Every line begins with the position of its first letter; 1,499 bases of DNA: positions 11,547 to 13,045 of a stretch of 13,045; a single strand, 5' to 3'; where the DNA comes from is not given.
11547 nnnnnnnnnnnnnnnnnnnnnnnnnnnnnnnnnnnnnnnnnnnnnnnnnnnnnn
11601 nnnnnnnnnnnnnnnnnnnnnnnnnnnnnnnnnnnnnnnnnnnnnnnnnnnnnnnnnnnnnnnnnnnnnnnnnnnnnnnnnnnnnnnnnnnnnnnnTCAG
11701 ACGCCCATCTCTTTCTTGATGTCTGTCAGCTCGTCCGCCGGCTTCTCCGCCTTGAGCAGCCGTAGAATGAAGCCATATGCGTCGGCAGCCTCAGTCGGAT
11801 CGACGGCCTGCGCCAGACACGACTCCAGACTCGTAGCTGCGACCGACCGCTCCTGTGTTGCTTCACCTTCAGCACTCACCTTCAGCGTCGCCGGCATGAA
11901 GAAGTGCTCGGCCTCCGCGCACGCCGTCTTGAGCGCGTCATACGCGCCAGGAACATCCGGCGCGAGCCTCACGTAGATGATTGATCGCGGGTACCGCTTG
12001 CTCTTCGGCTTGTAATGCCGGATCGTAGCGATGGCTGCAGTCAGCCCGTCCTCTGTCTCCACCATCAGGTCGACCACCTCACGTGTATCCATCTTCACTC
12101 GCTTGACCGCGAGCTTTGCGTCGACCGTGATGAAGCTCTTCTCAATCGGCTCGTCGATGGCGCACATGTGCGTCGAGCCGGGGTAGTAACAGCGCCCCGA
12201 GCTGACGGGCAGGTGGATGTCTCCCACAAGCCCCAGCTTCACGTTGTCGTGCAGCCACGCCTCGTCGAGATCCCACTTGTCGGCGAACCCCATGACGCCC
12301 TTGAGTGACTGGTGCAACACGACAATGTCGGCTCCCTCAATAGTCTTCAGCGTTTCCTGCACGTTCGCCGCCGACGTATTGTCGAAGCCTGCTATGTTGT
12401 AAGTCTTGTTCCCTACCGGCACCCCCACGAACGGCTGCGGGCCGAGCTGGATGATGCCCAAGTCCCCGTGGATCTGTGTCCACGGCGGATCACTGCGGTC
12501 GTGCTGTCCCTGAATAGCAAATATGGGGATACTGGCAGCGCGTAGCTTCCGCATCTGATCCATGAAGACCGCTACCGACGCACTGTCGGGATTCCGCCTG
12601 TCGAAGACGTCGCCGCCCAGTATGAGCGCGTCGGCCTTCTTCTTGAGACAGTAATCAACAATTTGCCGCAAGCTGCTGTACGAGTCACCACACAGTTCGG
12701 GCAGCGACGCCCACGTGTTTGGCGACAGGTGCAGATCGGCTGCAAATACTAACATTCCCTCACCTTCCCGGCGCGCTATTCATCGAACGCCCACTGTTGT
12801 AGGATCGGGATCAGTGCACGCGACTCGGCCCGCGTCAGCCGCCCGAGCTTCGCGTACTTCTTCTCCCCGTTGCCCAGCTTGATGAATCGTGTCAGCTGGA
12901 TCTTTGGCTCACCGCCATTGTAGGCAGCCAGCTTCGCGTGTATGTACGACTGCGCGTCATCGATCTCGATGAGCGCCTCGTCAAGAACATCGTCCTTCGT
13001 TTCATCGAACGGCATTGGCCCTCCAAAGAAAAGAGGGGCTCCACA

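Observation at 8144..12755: Mre11-like and Rad50-like genes split by two unknown proteins; compact Rad50 with CPTCG hook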

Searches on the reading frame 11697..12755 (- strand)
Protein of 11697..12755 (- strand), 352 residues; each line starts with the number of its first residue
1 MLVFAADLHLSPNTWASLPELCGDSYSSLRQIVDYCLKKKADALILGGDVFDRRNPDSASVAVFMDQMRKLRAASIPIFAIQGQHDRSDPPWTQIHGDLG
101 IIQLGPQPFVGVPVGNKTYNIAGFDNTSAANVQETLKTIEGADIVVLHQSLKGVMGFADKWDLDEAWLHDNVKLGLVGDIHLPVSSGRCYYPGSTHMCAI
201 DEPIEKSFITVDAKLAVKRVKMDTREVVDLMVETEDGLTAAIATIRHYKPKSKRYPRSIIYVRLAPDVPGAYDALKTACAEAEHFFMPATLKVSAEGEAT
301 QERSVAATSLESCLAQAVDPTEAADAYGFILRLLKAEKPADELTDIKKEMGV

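Call 4: search_protein_families(library=pfam, proteins=[window:11697-12755:-], max_evalue=0.1)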
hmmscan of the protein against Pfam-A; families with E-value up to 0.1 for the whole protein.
window:11697-12755:- (352 aa): 1 family
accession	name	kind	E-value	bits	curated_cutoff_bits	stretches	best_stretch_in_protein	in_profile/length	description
PF00149.33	Metallophos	-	9.6e-12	46.2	21.5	1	3-200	4-174/191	Calcineurin-like phosphoesterase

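Call 5: search_protein_families(library=phrogs, proteins=[window:11697-12755:-], max_evalue=0.1)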
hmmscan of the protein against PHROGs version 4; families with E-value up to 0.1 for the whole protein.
window:11697-12755:- (352 aa): 2 families
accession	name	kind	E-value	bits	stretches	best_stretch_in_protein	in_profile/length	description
phrog_100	-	DNA, RNA and nucleotide metabolism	3e-09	36.9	1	27-86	54-115/989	SbcD-like subunit of palindrome specific endonuclease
phrog_1649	-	other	0.038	13.6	0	2-86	38-104/308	metallo-phosphoesterase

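Call 8: search_protein_families(library=padloc, proteins=[window:11697-12755:-], max_evalue=0.1)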
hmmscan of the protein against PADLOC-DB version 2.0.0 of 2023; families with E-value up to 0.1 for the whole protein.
window:11697-12755:- (352 aa): 0 families

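Call 16: search_solved_structures(query=window:11697-12755:-, max_evalue=0.01)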
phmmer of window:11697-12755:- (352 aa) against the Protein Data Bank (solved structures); distinct sequences matched with E-value up to 0.01: 10.
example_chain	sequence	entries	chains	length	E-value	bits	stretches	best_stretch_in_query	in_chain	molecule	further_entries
1ii7_A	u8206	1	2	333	8e-05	25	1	6-102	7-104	Mre11 nuclease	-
4hd0_A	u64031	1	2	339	8.4e-05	24.9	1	6-102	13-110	DNA double-strand break repair protein Mre11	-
3dsc_A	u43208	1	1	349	8.7e-05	24.8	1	6-102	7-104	DNA double-strand break repair protein mre11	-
3dsd_A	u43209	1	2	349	0.0015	20.7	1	6-102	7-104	DNA double-strand break repair protein mre11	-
3auz_A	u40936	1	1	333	0.0019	20.4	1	1-87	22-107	DNA double-strand break repair protein mre11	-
4tug_C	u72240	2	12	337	0.002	20.4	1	1-87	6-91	DNA double-strand break repair protein Mre11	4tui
4o24_A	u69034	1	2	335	0.002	20.4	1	3-87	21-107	Exonuclease, putative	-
2q8u_A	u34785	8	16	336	0.002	20.3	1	3-87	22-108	Exonuclease, putative | Nuclease SbcCD subunit D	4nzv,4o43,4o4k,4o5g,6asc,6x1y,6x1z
3qg5_C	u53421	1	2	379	0.0024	20.1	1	3-87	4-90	Mre11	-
3av0_A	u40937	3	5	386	0.0026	20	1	1-87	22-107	DNA double-strand break repair protein mre11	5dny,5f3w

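Call 79: search_protein_families(library=ncbifam, proteins=[window:11697-12755:-], max_evalue=0.01)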
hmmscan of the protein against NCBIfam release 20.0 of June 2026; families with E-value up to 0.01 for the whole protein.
window:11697-12755:- (352 aa): 9 families
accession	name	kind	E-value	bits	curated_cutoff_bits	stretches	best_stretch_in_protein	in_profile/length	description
NF041031.1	Mre11_Sulfo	equivalog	2.2e-17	63.4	500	1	19-181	18-190/374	DNA double-strand break repair protein Mre11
NF041030.1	Mre11_Halo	equivalog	3e-15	56.2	550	1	4-240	6-250/361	DNA double-strand break repair protein Mre11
TIGR00619.1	sbcd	subfamily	2.8e-14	53.5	77.65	1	24-89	23-89/252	exonuclease subunit SbcD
NF041029.1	Mre11_Pyroc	equivalog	1.9e-10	40.2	600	1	6-89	7-89/438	DNA double-strand break repair protein Mre11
TIGR04123.1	P_estr_lig_assc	hypoth_equivalog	0.00012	21.5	150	1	24-104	48-128/207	ligase-associated DNA damage response endonuclease PdeM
NF041753.2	sbcd_Staph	equivalog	0.00033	19.6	480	1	20-87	19-87/375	exonuclease subunit SbcD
NF008206.2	PRK10966.1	equivalog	0.00045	19.4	450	1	33-86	32-85/380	exonuclease subunit SbcD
TIGR00583.1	mre11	equivalog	0.00096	18.2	434.6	0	21-71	23-73/405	DNA repair protein (mre11)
NF041754.1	sbcd_Bac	equivalog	0.0013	18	750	1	25-89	27-89/390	exonuclease subunit SbcD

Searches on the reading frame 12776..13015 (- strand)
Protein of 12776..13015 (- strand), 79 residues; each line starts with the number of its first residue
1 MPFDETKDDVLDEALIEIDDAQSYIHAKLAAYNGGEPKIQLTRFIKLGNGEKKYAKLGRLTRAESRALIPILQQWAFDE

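Call 79: search_protein_families(library=ncbifam, proteins=[window:12776-13015:-], max_evalue=0.01)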
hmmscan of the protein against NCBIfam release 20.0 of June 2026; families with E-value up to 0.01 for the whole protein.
window:12776-13015:- (79 aa): 0 families

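Call 93: search_protein_families(library=pfam, proteins=[window:12776-13015:-], max_evalue=0.05)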
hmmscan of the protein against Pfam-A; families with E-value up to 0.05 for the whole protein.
window:12776-13015:- (79 aa): 0 families
